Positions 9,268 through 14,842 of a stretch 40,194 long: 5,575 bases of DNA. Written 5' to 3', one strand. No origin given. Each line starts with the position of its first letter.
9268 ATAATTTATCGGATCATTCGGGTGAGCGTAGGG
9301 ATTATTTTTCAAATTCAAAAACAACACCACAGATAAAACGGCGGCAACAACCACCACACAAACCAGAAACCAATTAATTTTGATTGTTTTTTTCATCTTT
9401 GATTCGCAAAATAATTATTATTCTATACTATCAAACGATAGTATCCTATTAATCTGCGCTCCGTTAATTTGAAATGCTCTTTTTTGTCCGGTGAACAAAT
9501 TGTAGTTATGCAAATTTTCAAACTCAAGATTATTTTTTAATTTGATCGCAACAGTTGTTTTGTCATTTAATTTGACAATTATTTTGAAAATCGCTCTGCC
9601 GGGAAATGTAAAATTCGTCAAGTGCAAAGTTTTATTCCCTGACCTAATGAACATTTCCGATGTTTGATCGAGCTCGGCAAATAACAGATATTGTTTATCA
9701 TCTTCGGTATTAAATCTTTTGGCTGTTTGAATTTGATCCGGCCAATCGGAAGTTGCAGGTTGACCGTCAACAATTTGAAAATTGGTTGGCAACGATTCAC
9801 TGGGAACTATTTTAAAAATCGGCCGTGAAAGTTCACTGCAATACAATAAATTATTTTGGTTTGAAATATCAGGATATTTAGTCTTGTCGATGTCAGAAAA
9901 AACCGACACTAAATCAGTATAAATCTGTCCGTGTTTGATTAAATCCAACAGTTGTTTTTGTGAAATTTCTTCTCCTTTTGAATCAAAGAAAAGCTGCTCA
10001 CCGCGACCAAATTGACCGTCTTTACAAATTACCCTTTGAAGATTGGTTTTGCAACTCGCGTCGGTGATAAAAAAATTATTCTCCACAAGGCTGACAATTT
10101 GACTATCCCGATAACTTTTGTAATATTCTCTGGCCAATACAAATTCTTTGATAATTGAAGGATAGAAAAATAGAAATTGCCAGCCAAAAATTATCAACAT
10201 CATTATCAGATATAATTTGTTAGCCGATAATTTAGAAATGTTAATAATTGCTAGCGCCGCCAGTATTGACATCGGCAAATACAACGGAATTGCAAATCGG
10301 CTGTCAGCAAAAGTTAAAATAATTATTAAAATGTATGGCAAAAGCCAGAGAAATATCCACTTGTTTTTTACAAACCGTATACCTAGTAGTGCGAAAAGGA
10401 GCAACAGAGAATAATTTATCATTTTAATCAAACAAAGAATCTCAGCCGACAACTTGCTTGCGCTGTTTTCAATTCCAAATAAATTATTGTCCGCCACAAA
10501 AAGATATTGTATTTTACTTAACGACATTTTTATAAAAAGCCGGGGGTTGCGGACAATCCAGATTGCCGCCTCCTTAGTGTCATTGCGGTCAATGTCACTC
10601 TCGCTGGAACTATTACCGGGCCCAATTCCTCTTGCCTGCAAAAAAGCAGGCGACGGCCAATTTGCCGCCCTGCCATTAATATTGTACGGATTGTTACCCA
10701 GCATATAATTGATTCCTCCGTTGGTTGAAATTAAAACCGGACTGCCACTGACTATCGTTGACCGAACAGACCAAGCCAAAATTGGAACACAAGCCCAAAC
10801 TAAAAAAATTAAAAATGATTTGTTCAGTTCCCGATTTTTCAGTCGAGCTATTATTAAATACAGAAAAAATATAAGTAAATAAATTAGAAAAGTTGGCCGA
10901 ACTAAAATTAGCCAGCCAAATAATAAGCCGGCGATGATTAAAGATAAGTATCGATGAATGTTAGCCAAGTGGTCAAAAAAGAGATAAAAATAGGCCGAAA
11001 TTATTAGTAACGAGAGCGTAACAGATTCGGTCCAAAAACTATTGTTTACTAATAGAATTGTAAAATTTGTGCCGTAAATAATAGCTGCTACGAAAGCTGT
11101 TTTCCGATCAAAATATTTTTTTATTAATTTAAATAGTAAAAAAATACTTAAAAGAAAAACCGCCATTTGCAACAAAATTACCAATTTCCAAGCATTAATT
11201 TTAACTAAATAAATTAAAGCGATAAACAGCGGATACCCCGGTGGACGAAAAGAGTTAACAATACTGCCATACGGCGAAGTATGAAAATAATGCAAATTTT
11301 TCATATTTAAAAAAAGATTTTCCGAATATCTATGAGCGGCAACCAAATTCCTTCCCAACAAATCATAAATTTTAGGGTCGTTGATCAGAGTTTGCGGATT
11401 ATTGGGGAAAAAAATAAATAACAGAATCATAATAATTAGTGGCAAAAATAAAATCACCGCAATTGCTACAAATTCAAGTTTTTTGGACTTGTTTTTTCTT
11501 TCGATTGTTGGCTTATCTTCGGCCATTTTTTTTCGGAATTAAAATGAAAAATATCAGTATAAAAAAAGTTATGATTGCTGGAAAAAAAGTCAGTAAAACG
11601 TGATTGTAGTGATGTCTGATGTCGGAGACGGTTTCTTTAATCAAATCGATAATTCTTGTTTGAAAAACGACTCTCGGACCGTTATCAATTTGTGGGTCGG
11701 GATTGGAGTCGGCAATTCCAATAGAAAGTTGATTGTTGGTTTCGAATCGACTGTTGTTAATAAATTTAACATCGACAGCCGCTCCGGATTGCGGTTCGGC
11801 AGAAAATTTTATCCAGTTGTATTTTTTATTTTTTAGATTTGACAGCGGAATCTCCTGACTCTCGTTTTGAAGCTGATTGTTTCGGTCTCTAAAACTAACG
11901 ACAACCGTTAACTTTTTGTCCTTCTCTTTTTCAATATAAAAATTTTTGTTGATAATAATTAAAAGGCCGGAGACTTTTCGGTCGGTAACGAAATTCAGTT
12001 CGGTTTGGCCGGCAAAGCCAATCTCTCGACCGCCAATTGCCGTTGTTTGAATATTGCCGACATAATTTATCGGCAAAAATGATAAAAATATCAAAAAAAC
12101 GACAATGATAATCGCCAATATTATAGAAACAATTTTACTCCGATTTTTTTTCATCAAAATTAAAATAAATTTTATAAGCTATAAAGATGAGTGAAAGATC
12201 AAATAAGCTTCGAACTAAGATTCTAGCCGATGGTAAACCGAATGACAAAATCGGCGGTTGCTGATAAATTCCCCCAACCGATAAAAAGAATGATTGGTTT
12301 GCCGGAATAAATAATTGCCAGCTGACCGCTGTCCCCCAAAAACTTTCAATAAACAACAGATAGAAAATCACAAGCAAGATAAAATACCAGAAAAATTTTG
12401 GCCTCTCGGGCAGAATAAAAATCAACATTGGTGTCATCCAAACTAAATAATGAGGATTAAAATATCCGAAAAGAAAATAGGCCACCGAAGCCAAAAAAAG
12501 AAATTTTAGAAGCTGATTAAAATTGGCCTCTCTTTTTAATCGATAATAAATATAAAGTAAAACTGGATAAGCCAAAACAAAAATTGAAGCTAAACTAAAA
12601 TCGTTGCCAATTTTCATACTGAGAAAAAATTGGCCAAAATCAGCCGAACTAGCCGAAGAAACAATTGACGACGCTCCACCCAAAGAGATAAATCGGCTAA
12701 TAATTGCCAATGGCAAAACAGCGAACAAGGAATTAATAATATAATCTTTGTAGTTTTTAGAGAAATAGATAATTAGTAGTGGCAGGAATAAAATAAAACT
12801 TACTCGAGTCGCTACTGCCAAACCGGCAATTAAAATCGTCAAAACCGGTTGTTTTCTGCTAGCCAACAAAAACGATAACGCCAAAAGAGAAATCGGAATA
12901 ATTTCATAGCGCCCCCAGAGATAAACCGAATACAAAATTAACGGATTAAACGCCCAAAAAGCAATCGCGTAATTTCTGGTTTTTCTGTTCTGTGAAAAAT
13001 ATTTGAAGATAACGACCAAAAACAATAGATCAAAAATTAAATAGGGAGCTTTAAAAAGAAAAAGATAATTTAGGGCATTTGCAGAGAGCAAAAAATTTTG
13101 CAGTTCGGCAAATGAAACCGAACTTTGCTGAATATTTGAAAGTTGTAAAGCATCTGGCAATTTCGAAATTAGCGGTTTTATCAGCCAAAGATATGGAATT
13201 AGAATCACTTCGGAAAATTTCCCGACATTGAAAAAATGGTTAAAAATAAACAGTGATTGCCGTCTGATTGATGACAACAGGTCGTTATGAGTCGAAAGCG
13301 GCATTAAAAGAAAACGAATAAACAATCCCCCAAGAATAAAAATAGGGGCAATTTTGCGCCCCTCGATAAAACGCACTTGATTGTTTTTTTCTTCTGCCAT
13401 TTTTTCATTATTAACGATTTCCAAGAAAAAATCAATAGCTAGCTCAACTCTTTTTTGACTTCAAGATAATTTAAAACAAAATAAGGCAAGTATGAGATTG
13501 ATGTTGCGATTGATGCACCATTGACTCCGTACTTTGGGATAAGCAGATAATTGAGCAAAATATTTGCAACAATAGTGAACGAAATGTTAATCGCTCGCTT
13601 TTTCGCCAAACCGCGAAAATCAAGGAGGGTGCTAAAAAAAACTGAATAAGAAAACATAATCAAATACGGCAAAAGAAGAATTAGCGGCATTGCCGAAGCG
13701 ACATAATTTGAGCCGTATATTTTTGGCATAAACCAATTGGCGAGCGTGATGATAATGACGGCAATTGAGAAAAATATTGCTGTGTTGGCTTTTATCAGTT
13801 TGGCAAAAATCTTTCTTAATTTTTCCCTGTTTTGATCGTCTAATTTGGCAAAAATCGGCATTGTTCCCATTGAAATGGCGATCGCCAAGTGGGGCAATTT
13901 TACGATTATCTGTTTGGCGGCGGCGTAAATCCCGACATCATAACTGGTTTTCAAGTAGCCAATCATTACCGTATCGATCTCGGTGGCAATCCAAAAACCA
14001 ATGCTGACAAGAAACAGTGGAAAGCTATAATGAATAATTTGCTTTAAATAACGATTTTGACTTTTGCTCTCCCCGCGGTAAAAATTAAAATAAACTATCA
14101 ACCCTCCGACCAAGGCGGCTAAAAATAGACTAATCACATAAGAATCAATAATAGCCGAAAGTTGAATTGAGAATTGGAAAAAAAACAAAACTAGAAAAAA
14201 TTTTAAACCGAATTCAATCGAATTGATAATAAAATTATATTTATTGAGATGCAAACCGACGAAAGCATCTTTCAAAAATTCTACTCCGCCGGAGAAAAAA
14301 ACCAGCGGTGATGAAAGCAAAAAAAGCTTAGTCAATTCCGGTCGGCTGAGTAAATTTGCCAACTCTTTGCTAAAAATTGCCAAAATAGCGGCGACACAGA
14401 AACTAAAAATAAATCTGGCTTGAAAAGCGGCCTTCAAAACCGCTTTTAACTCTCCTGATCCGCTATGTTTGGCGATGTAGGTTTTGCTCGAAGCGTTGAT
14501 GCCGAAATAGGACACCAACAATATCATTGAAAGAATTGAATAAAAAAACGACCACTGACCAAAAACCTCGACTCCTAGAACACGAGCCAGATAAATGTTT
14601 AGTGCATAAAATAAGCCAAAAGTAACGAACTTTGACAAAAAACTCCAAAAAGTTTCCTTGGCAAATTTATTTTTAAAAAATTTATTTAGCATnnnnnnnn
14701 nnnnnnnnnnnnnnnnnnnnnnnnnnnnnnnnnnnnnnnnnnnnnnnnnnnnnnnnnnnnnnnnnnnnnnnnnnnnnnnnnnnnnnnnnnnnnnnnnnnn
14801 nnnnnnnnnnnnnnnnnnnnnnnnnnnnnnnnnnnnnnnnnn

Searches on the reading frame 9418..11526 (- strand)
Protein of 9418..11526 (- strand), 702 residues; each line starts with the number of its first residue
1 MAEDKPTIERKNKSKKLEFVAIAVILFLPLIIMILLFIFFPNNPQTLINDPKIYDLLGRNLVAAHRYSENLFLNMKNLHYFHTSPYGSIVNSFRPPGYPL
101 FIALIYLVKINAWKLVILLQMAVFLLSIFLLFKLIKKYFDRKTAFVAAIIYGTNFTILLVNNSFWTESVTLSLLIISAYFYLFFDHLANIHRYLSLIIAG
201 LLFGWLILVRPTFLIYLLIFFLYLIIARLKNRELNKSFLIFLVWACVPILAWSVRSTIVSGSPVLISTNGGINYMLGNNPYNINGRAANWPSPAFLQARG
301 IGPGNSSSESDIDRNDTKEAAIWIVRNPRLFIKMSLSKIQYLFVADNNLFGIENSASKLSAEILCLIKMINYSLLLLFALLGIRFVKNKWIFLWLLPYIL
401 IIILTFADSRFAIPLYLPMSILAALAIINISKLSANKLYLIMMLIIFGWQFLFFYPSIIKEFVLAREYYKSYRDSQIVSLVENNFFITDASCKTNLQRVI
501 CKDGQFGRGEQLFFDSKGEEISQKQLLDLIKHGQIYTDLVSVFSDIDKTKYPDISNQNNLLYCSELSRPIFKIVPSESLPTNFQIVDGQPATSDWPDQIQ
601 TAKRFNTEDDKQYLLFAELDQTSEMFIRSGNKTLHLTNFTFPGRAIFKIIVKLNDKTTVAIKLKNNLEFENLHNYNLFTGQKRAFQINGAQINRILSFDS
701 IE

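Call 6: search_protein_families(library=pfam, proteins=[window:9418-11526:-], max_evalue=0.001)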
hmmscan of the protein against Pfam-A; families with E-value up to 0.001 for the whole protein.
window:9418-11526:- (702 aa): 1 family
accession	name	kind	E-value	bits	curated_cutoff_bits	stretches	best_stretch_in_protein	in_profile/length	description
PF13231.12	PMT_2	-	4.2e-11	43.7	26.1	1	94-251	2-159/160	Dolichyl-phosphate-mannose-protein mannosyltransferase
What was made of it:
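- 9418..11526 (-): GT-C glycosyltransferase (PMT_2), the second paralogue. PF13231 scores 43.7 bits (call 6).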

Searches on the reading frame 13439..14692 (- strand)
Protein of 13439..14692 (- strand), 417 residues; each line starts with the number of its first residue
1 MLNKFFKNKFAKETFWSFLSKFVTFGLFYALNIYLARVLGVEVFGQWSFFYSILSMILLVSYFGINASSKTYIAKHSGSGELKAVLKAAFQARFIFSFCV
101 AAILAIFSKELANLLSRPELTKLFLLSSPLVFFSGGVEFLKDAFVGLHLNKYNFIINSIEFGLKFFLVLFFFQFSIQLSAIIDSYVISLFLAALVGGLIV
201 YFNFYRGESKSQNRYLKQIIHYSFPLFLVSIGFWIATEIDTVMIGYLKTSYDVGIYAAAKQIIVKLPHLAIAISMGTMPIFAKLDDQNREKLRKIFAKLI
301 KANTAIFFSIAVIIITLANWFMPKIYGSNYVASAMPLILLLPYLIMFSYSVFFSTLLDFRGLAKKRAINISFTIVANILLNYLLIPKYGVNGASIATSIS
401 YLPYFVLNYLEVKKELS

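Call 6: search_protein_families(library=pfam, proteins=[window:13439-14692:-], max_evalue=0.001)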
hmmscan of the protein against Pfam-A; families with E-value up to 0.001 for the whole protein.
window:13439-14692:- (417 aa): 3 families
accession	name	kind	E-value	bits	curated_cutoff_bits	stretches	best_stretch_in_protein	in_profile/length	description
PF01943.22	Polysacc_synt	-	1.9e-31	109.9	28.2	1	11-284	2-273/274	Polysaccharide biosynthesis protein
PF13440.11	Polysacc_synt_3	-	4.2e-21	75.9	23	1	35-333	2-291/293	Polysaccharide biosynthesis protein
PF03023.19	MurJ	-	1.2e-06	27.9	27.4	2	278-359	38-123/451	Lipid II flippase MurJ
